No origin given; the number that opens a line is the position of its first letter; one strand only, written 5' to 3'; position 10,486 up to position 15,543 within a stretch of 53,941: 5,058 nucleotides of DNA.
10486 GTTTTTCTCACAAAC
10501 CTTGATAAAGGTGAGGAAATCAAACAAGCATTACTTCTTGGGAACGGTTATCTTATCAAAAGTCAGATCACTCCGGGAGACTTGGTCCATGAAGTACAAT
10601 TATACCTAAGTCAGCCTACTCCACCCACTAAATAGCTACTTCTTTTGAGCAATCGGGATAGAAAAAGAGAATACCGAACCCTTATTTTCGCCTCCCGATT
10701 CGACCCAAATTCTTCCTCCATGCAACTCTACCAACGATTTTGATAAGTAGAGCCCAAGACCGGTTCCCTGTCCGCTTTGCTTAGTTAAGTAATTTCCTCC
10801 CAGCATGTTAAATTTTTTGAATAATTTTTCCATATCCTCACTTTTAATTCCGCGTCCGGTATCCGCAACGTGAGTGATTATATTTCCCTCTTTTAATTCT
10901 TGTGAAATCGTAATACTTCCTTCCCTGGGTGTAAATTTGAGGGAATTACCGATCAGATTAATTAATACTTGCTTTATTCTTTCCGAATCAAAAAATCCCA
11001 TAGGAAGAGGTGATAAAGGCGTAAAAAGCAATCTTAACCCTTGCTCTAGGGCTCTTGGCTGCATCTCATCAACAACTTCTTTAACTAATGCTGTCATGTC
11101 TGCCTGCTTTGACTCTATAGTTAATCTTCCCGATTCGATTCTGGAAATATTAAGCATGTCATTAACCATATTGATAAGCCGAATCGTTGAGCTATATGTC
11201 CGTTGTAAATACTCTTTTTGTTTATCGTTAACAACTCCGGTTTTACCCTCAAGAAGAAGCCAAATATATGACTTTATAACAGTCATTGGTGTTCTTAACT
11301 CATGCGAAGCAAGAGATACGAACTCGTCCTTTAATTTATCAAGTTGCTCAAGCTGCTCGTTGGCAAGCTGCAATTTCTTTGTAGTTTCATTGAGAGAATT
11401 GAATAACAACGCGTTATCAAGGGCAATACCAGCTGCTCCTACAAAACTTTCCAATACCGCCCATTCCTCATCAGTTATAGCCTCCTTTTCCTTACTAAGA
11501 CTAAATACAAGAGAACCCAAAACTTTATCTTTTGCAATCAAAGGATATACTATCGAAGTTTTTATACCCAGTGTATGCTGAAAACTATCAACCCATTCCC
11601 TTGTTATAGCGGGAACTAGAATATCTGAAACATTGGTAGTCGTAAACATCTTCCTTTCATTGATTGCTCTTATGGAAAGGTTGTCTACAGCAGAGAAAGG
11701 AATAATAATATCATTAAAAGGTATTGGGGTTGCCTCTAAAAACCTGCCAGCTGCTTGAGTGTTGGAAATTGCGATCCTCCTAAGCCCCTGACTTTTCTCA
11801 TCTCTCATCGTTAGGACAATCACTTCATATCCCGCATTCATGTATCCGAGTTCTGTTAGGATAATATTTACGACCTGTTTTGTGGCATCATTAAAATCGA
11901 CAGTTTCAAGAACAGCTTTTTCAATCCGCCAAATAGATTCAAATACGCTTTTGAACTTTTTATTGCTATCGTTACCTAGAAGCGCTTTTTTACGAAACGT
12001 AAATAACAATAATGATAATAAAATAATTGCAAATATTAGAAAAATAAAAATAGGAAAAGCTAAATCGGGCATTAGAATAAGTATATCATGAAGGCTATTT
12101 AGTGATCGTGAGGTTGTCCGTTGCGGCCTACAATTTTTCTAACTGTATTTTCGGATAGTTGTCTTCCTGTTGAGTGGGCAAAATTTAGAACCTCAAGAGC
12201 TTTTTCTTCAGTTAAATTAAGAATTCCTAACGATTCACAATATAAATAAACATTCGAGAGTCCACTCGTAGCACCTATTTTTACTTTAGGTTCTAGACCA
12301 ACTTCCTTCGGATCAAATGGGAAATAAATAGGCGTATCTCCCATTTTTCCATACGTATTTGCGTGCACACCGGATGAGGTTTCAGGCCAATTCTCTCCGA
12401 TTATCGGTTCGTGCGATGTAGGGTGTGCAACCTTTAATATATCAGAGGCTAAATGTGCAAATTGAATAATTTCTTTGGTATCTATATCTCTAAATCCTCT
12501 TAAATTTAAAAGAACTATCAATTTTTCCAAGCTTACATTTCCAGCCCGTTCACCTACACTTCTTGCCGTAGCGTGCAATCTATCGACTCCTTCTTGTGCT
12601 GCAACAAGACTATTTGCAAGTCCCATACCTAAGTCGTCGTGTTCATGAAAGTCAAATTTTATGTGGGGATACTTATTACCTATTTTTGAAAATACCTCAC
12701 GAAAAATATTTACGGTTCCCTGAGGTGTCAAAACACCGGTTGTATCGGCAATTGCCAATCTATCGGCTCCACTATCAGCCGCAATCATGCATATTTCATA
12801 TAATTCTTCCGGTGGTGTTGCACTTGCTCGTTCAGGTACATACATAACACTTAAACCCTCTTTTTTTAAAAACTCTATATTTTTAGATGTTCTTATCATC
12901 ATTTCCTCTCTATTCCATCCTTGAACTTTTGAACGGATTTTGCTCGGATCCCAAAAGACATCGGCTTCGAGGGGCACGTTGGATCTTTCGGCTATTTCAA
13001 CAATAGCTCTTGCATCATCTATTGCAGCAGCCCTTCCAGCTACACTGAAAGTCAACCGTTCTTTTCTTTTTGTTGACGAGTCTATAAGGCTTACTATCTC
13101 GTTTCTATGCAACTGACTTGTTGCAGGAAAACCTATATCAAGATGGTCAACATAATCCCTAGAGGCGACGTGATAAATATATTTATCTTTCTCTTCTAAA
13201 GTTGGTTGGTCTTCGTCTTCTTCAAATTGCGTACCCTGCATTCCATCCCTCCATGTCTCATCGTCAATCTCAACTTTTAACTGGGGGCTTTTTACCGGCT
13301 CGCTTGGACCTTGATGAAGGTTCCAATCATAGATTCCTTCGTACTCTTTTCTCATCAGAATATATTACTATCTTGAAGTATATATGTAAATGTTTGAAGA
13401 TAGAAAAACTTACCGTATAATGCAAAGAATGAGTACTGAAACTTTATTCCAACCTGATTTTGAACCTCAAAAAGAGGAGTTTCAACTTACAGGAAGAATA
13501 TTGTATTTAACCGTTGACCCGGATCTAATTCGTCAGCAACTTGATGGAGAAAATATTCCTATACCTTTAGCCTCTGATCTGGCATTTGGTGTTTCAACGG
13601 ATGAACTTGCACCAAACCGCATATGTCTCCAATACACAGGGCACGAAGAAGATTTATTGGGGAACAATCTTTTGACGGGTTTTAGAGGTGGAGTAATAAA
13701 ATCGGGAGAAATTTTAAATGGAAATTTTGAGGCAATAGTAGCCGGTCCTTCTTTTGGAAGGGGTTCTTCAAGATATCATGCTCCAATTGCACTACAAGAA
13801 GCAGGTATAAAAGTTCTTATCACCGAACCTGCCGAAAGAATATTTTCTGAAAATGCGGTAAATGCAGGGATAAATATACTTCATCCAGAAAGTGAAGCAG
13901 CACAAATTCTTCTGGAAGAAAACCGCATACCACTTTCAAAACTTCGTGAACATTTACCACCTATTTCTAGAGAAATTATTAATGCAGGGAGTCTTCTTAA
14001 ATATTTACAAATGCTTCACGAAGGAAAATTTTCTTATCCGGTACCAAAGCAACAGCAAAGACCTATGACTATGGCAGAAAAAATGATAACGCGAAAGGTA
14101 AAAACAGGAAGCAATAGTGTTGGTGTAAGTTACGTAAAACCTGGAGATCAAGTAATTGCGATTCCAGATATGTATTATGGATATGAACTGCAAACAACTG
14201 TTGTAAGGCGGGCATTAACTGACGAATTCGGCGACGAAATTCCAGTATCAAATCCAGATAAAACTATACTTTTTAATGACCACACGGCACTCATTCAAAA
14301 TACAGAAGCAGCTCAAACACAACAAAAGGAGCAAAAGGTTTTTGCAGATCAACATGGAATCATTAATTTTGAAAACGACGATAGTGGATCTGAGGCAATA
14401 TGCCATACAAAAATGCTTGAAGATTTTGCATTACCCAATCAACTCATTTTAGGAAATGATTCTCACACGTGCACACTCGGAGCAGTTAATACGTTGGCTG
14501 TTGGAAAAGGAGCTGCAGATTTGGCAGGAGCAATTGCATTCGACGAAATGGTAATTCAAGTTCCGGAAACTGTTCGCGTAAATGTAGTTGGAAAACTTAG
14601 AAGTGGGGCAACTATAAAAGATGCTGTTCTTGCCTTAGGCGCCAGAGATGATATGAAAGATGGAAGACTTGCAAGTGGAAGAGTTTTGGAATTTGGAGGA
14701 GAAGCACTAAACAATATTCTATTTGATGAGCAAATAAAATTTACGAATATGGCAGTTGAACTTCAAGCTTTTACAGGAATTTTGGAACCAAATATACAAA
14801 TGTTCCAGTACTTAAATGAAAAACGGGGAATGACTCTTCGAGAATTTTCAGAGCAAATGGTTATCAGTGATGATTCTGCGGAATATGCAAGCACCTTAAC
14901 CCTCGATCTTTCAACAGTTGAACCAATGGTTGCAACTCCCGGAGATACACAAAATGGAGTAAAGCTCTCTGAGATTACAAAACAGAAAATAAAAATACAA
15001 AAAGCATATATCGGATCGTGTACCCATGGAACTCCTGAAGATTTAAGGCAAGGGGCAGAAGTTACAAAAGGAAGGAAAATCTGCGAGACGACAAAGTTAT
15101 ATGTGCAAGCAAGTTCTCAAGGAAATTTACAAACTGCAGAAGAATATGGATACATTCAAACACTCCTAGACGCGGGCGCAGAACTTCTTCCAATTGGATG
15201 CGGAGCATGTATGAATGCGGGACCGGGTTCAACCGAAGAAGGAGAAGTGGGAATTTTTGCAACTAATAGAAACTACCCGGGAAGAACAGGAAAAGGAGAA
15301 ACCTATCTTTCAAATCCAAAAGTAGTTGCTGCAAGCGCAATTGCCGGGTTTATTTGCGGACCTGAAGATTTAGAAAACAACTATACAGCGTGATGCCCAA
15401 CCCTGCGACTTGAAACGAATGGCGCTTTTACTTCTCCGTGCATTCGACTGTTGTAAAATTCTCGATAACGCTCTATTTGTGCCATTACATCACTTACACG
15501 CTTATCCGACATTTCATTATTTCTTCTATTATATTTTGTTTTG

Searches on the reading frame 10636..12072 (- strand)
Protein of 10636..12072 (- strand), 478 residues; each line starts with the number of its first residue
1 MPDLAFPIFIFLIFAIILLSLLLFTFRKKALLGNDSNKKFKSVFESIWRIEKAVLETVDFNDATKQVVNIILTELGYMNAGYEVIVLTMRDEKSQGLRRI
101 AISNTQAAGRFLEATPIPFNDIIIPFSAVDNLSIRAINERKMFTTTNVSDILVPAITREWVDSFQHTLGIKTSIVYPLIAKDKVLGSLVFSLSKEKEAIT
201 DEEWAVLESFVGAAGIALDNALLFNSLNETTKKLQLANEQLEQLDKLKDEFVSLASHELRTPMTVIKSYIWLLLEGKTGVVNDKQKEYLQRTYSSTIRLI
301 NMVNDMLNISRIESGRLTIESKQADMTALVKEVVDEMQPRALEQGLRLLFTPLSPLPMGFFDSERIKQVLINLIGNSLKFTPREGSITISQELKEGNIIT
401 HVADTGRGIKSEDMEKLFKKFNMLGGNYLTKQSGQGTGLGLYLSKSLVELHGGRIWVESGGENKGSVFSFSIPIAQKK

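Call 7: search_protein_families(library=pfam, proteins=[window:10636-12072:-], max_evalue=0.001)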
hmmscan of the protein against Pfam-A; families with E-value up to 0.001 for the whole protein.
window:10636-12072:- (478 aa): 5 families
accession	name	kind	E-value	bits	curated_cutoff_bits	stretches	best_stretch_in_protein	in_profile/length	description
PF02518.31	HATPase_c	-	5.7e-26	91.6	26.4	1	362-475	2-110/111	Histidine kinase-, DNA gyrase B-, and HSP90-like ATPase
PF00512.31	HisKA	-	1.3e-17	64.1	26.9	1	248-315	2-66/66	His Kinase A (phospho-acceptor) domain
PF13185.12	GAF_2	-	3.2e-09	37.5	28.6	1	60-219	4-136/136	GAF domain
PF01590.32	GAF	-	1.2e-05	26.3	22.4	1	160-218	74-133/133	GAF domain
PF13492.12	GAF_3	-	6e-05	23.9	27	1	167-220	77-129/129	GAF domain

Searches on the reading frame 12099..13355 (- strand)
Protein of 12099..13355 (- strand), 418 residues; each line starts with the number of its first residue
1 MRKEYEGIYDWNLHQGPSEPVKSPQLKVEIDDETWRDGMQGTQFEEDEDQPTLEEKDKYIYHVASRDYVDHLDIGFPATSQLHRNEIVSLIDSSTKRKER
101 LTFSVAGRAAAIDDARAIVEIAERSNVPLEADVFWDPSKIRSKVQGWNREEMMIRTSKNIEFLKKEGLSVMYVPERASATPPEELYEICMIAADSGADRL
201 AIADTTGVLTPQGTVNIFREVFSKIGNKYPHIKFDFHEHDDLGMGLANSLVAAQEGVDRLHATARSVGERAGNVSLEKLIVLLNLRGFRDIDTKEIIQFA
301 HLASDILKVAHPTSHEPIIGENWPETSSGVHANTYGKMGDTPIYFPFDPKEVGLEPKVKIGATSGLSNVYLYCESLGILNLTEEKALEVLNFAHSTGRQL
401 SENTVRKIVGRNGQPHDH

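Call 7: search_protein_families(library=pfam, proteins=[window:12099-13355:-], max_evalue=0.001)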
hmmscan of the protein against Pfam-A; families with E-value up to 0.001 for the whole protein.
window:12099-13355:- (418 aa): 1 family
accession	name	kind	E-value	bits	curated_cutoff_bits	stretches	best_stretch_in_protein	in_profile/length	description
PF00682.25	HMGL-like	-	5.1e-40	138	29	1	28-300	2-257/260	HMGL-like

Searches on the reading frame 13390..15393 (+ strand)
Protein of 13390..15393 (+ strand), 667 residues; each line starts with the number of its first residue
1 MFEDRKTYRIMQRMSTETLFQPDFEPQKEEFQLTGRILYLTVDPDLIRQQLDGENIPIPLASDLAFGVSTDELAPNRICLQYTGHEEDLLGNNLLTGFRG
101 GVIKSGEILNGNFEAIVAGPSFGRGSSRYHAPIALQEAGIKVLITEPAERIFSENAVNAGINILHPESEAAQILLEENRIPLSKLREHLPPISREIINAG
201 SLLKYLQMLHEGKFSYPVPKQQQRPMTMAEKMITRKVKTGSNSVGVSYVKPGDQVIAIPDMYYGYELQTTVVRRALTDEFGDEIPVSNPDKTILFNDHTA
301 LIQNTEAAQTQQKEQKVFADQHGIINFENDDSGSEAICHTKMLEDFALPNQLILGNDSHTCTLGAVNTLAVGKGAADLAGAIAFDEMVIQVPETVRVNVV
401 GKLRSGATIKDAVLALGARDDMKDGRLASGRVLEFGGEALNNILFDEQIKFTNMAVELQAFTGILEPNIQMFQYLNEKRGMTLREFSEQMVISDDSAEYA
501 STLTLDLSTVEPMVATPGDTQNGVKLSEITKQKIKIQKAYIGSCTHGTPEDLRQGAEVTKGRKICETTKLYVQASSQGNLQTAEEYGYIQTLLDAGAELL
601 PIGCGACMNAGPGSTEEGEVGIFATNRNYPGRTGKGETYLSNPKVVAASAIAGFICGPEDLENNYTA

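Call 7: search_protein_families(library=pfam, proteins=[window:13390-15393:+], max_evalue=0.001)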
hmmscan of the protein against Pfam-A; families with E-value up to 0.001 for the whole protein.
window:13390-15393:+ (667 aa): 3 families
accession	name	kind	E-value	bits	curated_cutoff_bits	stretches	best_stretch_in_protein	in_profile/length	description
PF00330.25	Aconitase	-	4.3e-72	244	28.7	1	300-653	68-463/463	Aconitase family (aconitate hydratase)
PF00694.25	Aconitase_C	-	5.1e-11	43.5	22.8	1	116-161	78-123/131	Aconitase C-terminal domain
PF04412.18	AcnX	-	0.00033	19.9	31.5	1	530-607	285-360/400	Aconitase X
